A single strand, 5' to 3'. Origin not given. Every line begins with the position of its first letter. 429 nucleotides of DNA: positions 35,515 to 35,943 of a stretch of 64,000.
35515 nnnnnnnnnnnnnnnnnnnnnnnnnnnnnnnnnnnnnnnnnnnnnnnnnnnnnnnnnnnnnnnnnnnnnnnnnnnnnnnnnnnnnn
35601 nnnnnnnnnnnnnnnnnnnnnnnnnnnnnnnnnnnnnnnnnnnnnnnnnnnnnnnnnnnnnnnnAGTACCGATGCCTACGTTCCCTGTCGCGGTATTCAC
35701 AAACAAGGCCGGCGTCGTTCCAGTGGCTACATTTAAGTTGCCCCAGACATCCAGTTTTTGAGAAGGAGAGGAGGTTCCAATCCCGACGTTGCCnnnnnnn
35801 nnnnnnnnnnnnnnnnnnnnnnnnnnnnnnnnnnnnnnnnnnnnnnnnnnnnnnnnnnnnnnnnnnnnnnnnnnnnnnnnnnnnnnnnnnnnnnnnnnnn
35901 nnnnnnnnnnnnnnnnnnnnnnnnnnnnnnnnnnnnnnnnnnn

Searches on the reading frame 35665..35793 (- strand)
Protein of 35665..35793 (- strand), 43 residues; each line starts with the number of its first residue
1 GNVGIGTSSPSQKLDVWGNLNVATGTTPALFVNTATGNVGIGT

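Call 110: search_protein_representatives(protein=window:35665-35793:-)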
Query: 43 residues. Proteins with E-value up to 0.001 (for the whole library): 32048; up to 1e-10: 6739; up to 1e-30: 413. The best 150 are listed.
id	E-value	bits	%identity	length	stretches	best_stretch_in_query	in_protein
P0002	2.4e-113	371.5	63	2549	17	1-42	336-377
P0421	2.9e-110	362.0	49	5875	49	1-35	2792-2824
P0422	5.7e-101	333.5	51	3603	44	1-38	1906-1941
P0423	4.1e-87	290.9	54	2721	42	1-25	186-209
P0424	6.5e-86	287.2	59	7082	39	1-38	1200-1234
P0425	2.9e-85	285.2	57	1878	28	1-29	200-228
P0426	2.4e-78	263.9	53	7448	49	1-27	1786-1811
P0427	5.9e-78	262.7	54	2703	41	1-40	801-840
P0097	1.6e-75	255.3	61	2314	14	1-43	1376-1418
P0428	8.6e-74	250.0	54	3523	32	1-43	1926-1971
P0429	5.1e-71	241.5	45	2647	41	1-40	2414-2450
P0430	1.5e-70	240.0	52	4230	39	1-43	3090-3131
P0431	7.9e-69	234.7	49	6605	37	1-41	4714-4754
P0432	1.5e-68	233.9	52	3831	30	1-34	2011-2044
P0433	1.9e-68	233.5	51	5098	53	1-30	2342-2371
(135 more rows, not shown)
